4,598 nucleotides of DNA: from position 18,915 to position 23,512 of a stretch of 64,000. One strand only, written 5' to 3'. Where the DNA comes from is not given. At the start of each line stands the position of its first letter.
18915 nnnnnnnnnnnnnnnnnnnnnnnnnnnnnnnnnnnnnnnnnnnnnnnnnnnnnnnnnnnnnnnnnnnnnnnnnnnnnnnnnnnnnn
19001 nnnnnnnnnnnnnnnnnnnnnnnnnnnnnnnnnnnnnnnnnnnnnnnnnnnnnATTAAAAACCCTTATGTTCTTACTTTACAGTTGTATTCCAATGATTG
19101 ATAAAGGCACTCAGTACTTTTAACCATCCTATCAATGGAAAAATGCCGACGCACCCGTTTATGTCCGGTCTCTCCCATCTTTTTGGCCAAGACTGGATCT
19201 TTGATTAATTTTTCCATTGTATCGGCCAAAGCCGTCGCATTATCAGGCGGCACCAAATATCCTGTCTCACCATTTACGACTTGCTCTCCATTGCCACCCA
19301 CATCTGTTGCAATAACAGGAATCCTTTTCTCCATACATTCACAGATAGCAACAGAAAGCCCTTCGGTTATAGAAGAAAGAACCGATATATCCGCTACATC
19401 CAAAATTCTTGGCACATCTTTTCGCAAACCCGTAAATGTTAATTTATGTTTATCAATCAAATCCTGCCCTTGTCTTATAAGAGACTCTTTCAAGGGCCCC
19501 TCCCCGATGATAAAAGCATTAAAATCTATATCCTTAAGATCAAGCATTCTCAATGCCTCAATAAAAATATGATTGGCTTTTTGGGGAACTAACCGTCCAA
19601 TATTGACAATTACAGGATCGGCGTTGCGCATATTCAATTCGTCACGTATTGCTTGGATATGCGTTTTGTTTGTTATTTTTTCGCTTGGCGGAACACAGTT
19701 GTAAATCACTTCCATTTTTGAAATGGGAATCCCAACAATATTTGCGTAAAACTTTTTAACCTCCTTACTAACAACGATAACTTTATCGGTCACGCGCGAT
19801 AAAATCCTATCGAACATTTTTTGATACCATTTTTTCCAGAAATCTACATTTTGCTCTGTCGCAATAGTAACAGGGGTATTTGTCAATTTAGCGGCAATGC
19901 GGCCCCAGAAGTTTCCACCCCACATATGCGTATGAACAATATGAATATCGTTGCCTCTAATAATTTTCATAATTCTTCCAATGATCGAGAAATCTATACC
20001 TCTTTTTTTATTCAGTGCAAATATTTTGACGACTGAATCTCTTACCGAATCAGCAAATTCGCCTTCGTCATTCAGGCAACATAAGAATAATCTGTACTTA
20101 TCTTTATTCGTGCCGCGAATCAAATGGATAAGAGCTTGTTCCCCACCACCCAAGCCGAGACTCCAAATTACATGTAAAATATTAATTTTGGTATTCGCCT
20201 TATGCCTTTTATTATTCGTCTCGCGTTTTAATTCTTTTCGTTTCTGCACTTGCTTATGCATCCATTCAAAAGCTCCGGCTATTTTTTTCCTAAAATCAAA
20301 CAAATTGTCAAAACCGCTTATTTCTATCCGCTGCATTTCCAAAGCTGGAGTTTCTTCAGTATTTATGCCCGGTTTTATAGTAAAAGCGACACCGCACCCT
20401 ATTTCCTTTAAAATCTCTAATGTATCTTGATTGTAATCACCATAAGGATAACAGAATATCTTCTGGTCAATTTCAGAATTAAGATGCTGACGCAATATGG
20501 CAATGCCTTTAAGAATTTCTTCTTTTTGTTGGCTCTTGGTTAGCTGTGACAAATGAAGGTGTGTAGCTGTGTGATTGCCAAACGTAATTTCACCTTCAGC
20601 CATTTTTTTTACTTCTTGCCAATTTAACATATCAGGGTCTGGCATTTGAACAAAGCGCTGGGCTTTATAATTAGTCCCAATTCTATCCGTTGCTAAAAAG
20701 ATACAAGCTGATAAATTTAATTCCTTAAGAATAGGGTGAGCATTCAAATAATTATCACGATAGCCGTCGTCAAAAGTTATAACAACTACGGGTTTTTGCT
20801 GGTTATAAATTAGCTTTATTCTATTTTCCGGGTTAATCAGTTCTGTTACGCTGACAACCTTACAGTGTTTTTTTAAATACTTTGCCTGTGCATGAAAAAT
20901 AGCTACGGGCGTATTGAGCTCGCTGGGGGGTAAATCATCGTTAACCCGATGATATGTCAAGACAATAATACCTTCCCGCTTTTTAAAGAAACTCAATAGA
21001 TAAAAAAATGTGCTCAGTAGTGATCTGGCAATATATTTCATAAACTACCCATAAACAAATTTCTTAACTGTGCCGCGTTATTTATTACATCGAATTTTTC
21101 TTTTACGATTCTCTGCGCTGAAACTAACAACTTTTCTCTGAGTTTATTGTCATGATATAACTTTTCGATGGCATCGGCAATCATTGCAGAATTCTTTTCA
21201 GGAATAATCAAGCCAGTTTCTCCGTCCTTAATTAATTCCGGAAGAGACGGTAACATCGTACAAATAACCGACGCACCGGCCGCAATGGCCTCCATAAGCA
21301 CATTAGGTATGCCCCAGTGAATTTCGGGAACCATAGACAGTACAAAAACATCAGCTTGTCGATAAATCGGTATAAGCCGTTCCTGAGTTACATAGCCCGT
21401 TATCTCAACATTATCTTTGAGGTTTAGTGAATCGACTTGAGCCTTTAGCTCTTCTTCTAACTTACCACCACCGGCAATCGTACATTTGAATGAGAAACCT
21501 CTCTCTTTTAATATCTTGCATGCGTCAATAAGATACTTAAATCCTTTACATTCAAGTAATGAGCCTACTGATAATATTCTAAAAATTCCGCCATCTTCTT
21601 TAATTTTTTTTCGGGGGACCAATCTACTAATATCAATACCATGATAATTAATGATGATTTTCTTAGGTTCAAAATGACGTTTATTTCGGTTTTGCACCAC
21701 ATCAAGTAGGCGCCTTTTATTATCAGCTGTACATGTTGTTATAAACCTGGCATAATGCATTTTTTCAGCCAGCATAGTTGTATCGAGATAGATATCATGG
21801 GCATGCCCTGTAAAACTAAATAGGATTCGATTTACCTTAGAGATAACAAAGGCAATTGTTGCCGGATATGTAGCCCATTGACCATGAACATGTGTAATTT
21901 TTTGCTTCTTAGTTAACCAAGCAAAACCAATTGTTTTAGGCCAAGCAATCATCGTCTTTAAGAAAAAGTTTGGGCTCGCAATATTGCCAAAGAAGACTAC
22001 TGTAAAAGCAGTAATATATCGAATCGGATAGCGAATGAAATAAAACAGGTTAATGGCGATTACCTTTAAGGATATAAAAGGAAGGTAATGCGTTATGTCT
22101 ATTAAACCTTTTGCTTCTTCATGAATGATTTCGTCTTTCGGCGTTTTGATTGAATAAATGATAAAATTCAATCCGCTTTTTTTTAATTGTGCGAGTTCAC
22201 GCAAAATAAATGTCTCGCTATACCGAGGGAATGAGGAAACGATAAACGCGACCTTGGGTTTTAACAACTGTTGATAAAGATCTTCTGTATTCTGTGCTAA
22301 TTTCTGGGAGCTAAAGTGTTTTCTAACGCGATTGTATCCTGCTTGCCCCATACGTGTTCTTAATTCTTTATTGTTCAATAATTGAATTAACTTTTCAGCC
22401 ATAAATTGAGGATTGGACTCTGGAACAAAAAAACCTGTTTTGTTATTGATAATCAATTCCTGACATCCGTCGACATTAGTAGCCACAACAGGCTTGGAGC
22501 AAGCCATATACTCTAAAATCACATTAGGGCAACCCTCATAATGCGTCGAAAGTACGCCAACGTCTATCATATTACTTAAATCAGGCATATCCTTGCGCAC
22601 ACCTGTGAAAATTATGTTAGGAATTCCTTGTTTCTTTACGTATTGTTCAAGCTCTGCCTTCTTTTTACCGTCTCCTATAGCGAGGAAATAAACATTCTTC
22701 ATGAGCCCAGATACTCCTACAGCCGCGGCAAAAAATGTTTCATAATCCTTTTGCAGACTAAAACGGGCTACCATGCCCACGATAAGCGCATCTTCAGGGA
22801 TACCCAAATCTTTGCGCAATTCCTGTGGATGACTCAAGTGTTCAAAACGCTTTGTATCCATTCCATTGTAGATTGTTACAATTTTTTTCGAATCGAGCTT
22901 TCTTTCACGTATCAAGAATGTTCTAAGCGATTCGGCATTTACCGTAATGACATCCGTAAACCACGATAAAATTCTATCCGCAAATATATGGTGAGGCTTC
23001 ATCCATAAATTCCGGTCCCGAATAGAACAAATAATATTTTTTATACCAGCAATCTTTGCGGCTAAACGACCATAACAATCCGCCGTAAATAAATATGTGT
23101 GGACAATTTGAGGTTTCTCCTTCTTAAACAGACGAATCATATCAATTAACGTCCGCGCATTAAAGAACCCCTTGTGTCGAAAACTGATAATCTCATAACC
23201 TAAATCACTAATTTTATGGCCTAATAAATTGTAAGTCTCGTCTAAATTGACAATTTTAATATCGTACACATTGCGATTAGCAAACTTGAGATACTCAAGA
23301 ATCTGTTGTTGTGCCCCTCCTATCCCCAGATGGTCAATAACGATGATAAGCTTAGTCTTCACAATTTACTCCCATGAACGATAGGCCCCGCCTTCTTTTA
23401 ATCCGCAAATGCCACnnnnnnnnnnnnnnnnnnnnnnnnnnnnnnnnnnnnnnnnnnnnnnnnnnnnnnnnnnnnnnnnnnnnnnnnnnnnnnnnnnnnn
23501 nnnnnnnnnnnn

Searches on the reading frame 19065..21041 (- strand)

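Call 6: search_protein_families(library=pfam, proteins=[window:19065-21041:-], max_evalue=0.001)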
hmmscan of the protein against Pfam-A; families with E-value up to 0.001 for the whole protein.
window:19065-21041:- (658 aa): 6 families
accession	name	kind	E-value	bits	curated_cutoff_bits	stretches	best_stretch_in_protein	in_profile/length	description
PF00534.26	Glycos_transf_1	-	1.2e-34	119.7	26.4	1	463-628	3-171/172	Glycosyl transferases group 1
PF13692.12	Glyco_trans_1_4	-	2.7e-29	102.7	27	1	476-615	2-142/142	Glycosyl transferases group 1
PF01522.26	Polysacc_deac_1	-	6.2e-28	97.7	23.1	1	80-216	3-121/124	Polysaccharide deacetylase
PF13439.12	Glyco_transf_4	-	3.9e-22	79.5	28.5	1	298-453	2-169/170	Glycosyltransferase Family 4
PF13579.12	Glyco_trans_4_4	-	1.1e-10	42.5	29.7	1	298-448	1-157/158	Glycosyl transferase 4-like domain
PF13477.12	Glyco_trans_4_2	-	1.1e-05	26.1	23.4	1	304-403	13-113/139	Glycosyl transferase 4-like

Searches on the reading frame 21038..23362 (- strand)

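Call 6: search_protein_families(library=pfam, proteins=[window:21038-23362:-], max_evalue=0.001)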
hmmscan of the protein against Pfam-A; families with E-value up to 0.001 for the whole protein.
window:21038-23362:- (774 aa): 6 families
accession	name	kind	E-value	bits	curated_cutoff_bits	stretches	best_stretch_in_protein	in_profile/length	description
PF00534.26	Glycos_transf_1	-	1e-72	243.7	26.4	2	584-745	6-165/172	Glycosyl transferases group 1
PF13692.12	Glyco_trans_1_4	-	1.9e-65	219.9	27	2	595-738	3-142/142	Glycosyl transferases group 1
PF13524.12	Glyco_trans_1_2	-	4.5e-17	62.8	25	2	279-359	64-142/144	Glycosyl transferase-like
PF13439.12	Glyco_transf_4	-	1.3e-16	61.5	28.5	1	14-172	1-170/170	Glycosyltransferase Family 4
PF13477.12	Glyco_trans_4_2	-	1.9e-09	38.2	23.4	1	22-114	14-106/139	Glycosyl transferase 4-like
PF13579.12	Glyco_trans_4_4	-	0.00015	22.6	29.7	1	62-167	50-158/158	Glycosyl transferase 4-like domain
